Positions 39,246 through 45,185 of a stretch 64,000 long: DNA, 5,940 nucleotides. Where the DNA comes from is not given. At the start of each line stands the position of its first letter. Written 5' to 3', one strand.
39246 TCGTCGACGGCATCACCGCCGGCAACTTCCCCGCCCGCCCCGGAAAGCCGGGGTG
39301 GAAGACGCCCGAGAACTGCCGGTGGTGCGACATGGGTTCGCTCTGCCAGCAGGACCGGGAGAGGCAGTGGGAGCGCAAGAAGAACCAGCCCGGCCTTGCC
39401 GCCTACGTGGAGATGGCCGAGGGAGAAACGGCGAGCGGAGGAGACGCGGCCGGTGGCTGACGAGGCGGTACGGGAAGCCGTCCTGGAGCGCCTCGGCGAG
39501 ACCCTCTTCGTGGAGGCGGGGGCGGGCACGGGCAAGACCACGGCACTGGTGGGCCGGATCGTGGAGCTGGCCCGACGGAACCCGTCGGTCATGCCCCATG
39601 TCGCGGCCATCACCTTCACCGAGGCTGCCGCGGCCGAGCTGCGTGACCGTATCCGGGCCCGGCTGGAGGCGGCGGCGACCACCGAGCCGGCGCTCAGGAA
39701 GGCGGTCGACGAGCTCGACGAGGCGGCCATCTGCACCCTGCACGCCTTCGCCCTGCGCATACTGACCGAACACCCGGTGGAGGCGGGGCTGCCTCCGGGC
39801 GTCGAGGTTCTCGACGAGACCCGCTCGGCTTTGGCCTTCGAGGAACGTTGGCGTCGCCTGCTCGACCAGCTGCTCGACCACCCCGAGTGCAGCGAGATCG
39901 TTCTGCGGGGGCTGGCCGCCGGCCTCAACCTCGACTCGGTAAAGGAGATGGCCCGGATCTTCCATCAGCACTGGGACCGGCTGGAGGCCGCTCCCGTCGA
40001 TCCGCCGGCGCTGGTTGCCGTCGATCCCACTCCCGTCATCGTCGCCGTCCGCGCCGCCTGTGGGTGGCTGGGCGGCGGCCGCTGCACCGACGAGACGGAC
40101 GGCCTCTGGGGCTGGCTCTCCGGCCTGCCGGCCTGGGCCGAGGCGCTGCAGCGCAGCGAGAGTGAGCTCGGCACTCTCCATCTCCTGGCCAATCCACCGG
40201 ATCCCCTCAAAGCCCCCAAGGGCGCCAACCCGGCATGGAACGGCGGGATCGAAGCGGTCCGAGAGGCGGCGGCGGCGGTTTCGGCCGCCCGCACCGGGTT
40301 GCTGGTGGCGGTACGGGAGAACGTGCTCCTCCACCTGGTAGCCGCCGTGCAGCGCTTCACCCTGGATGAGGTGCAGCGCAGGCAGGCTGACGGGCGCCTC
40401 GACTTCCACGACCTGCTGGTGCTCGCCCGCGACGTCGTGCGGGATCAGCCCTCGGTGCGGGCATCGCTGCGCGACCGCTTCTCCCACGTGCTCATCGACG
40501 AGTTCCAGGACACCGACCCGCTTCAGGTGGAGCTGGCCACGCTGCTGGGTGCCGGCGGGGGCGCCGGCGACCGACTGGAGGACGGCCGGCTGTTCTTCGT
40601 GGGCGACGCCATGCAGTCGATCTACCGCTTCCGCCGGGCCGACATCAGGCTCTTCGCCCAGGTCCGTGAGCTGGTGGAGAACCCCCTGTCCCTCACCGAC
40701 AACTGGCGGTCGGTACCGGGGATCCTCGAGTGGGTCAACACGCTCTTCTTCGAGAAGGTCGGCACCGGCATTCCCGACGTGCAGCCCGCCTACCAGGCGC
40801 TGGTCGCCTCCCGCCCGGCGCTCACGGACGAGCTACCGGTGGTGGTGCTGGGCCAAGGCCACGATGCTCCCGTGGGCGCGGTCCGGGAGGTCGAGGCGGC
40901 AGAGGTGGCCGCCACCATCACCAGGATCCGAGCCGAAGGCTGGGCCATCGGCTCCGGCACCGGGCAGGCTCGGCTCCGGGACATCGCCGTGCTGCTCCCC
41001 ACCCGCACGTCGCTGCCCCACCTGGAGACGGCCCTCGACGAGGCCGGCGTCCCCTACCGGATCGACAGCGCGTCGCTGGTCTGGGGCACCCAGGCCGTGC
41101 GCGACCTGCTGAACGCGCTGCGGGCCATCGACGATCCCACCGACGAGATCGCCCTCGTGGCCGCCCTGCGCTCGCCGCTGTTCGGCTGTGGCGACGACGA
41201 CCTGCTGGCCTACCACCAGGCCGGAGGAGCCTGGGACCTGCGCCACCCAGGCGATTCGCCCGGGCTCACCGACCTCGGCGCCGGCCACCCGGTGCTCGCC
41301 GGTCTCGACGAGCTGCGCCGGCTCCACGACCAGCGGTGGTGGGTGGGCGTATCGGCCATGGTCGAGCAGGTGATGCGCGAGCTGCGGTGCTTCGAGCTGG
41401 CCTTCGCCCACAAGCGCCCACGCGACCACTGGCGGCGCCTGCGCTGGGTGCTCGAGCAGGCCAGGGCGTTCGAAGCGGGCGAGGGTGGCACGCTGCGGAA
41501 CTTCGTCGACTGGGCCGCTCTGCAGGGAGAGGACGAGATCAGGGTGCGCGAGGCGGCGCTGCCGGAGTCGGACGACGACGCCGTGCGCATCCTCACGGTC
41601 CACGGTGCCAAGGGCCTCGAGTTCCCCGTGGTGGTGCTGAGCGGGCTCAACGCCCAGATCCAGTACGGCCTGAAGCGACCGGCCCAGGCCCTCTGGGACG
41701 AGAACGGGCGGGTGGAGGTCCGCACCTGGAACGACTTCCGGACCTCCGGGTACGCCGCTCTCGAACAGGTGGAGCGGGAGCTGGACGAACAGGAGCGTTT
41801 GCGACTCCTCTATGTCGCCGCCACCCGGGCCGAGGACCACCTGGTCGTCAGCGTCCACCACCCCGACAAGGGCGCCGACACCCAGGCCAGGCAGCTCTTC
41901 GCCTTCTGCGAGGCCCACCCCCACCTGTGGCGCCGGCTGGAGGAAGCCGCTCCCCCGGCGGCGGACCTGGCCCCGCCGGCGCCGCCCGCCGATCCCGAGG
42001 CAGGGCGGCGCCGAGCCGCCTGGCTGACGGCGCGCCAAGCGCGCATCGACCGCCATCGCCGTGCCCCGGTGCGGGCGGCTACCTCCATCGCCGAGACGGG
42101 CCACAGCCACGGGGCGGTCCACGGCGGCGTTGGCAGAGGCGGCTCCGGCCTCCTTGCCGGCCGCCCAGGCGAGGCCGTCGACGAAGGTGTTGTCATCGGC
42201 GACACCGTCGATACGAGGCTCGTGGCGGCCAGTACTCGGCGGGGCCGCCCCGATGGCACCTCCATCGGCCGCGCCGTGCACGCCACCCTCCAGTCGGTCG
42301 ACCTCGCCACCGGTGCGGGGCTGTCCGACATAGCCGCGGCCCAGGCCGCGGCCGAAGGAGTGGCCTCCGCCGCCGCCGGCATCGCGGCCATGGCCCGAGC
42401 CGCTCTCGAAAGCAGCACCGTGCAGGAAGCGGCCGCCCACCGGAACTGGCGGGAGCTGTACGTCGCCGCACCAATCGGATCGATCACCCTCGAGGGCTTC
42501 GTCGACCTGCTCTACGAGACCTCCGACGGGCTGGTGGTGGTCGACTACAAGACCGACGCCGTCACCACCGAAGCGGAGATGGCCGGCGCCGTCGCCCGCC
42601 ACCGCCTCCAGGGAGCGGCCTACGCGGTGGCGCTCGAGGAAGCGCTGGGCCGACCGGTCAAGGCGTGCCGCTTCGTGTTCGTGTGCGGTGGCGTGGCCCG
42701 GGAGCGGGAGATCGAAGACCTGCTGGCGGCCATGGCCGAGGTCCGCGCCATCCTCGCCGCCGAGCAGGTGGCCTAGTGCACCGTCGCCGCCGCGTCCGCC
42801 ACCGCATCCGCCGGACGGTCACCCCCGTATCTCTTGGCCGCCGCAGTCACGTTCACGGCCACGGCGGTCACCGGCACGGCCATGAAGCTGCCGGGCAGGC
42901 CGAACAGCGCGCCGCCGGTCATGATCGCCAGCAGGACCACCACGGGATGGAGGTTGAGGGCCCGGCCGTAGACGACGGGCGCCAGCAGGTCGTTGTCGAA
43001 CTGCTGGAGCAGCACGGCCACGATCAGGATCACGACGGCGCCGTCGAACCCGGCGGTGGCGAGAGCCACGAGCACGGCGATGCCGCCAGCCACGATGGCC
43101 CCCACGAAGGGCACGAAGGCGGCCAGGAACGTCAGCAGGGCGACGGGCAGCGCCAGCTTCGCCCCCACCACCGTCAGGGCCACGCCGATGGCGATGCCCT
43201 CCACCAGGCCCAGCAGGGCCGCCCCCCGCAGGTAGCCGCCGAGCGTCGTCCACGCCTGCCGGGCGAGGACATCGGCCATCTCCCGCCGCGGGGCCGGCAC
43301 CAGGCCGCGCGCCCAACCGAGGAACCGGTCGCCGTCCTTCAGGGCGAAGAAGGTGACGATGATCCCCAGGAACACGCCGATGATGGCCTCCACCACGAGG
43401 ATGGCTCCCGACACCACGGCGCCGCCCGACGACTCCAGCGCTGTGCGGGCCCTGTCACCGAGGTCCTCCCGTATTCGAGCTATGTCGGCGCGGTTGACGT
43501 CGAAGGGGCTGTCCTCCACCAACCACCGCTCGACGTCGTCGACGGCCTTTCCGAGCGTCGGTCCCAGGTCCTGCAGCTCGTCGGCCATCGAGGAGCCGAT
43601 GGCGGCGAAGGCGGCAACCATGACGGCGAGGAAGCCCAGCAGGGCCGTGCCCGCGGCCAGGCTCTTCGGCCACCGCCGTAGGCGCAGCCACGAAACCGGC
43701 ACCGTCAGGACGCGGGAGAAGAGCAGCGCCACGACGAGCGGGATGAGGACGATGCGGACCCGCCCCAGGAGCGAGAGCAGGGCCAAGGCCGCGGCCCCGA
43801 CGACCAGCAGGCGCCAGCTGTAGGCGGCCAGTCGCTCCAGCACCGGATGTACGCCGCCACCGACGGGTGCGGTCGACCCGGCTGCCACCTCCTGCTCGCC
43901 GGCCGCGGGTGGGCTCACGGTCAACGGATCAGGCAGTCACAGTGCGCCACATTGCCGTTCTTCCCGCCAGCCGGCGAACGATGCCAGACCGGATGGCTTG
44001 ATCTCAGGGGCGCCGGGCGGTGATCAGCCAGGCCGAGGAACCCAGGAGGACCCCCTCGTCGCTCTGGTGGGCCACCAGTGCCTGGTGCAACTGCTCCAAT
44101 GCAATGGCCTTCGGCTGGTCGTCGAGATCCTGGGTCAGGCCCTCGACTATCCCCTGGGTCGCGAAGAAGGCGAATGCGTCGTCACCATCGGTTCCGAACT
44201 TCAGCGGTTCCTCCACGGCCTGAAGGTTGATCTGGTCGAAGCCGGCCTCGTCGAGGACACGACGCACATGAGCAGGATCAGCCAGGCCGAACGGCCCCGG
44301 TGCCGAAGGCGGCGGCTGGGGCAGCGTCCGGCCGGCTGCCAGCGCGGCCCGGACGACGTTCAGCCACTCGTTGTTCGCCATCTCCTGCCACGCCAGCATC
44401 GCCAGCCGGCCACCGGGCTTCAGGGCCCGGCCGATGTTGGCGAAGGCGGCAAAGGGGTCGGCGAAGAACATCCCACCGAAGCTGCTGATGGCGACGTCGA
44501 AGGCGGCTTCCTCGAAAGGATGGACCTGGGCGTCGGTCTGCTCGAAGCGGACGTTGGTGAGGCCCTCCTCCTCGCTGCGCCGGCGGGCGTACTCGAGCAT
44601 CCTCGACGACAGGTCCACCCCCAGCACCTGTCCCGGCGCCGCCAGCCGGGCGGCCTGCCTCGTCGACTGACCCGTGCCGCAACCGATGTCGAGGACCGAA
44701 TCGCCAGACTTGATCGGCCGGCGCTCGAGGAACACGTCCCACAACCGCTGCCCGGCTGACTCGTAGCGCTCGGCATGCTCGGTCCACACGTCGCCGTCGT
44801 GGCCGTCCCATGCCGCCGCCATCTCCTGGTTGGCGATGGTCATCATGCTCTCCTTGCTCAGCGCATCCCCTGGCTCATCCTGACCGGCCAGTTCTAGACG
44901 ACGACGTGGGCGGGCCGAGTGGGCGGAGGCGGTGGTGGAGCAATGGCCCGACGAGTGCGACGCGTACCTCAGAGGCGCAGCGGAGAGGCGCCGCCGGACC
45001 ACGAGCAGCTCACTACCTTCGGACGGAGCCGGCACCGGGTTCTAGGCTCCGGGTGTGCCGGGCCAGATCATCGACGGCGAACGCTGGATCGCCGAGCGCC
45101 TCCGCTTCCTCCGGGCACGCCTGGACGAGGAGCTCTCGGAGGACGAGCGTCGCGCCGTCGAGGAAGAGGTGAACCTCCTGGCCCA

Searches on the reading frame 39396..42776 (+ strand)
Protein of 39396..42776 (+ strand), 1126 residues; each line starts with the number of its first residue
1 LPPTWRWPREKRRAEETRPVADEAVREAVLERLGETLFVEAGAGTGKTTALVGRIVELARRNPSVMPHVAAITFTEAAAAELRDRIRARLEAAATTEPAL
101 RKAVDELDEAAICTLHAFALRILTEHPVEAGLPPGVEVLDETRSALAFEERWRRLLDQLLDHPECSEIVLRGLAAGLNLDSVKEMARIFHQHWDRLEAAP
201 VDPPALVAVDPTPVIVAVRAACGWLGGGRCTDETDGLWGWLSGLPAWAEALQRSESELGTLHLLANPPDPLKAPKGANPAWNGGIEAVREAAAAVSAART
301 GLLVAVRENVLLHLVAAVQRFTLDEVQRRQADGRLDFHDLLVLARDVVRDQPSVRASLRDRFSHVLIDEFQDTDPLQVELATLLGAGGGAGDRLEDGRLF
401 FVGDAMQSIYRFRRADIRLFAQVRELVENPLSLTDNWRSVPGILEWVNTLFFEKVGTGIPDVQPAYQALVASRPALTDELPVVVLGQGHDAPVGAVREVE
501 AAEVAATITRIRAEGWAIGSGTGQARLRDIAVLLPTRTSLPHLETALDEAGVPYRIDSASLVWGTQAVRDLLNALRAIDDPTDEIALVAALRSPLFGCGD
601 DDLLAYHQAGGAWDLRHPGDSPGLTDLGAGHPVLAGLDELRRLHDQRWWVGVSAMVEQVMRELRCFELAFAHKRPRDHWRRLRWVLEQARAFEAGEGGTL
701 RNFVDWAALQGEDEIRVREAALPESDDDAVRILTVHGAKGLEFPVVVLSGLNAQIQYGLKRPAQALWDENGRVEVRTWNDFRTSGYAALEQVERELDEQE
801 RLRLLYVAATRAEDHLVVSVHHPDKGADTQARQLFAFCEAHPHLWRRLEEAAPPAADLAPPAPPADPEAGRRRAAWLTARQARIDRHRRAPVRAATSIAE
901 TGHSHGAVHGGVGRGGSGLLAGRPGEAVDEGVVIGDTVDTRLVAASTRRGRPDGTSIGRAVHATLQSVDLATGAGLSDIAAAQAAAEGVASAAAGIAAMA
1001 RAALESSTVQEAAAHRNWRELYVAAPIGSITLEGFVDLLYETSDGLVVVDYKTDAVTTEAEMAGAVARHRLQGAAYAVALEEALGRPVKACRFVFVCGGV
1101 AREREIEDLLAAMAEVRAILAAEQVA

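Call 24: search_protein_families(library=pfam, proteins=[window:39396-42776:+], max_evalue=0.001)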
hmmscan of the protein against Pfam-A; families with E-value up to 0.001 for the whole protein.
window:39396-42776:+ (1126 aa): 5 families
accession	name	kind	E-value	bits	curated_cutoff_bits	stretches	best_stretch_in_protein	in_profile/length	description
PF00580.27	UvrD-helicase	-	3.6e-50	171.6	23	1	25-425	5-268/271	UvrD/REP helicase N-terminal domain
PF13361.12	UvrD_C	-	5e-23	82.5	25.6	2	659-821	216-348/350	UvrD-like helicase C-terminal domain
PF13245.12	AAA_19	-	3.2e-15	56.9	25.1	1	28-413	4-134/134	AAA domain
PF12705.13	PDDEXK_1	-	7e-14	52.8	22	1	955-1090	35-184/247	PD-(D/E)XK nuclease superfamily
PF13538.12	UvrD_C_2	-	1.8e-10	40.9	27.4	0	797-818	29-51/52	UvrD-like helicase C-terminal domain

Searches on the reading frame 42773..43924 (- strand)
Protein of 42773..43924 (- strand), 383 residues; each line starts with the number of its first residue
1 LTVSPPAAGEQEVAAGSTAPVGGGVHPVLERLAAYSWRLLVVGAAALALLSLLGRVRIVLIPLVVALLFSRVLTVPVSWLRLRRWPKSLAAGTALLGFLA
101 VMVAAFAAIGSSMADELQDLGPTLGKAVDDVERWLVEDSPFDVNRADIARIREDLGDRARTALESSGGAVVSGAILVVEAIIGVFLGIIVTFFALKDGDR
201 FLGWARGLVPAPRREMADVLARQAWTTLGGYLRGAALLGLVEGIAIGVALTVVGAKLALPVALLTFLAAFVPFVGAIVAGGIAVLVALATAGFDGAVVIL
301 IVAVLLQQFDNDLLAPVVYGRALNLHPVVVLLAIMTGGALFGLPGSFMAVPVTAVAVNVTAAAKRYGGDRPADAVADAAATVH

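Call 24: search_protein_families(library=pfam, proteins=[window:42773-43924:-], max_evalue=0.001)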
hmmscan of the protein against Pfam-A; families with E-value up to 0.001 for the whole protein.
window:42773-43924:- (383 aa): 1 family
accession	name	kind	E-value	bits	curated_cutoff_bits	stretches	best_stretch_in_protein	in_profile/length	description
PF01594.21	AI-2E_transport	-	4.3e-53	181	34.3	1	42-361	7-324/327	AI-2E family transporter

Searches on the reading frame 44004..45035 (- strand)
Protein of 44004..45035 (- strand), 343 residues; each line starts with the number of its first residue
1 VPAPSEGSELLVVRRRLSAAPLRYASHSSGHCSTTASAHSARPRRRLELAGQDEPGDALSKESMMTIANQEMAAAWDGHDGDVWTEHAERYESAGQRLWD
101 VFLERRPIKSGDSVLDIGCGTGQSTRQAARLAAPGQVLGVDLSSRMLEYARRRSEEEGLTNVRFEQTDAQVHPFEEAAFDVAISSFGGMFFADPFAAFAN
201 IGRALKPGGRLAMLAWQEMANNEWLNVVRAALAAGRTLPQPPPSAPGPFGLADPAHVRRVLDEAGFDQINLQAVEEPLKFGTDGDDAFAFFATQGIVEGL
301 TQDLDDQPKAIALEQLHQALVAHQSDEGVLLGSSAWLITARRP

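Call 24: search_protein_families(library=pfam, proteins=[window:44004-45035:-], max_evalue=0.001)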
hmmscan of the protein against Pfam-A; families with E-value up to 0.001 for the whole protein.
window:44004-45035:- (343 aa): 12 families
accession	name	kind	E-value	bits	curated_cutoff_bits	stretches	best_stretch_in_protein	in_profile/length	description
PF13649.12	Methyltransf_25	-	1.2e-24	87.2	27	1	114-209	1-97/97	Methyltransferase domain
PF08241.18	Methyltransf_11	-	1.3e-23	83.9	21.2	1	115-212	1-94/95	Methyltransferase domain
PF13847.12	Methyltransf_31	-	1.5e-23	83.5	27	1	108-217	1-113/145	Methyltransferase domain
PF01209.24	Ubie_methyltran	-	1e-19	71.2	20.1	1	97-218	33-156/233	ubiE/COQ5 methyltransferase family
PF08242.18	Methyltransf_12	-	4.8e-17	62.9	30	1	115-211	1-98/98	Methyltransferase domain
PF13489.12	Methyltransf_23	-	9.3e-13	48.7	27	1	96-225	6-129/164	Methyltransferase domain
PF02353.26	CMAS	-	8.6e-09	35.5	27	1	84-215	36-166/273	Mycolic acid cyclopropane synthetase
PF02390.23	Methyltransf_4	-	4.1e-08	33.3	24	1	113-195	4-84/173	Putative methyltransferase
PF01135.25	PCMT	-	8.8e-08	32.6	20.3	1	105-187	68-151/210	Protein-L-isoaspartate(D-aspartate) O-methyltransferase (PCMT)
PF01728.25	FtsJ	-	2.5e-06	28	24.1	1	103-184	13-97/181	FtsJ-like methyltransferase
PF05175.20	MTS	-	4.8e-06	26.7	23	1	107-184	28-104/170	Methyltransferase small domain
PF06325.19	PrmA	-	0.00054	20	22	1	108-211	159-256/296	Ribosomal protein L11 methyltransferase (PrmA)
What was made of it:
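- A UbiE/COQ5-type methyltransferase lies at 44004-45035 (call 24).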
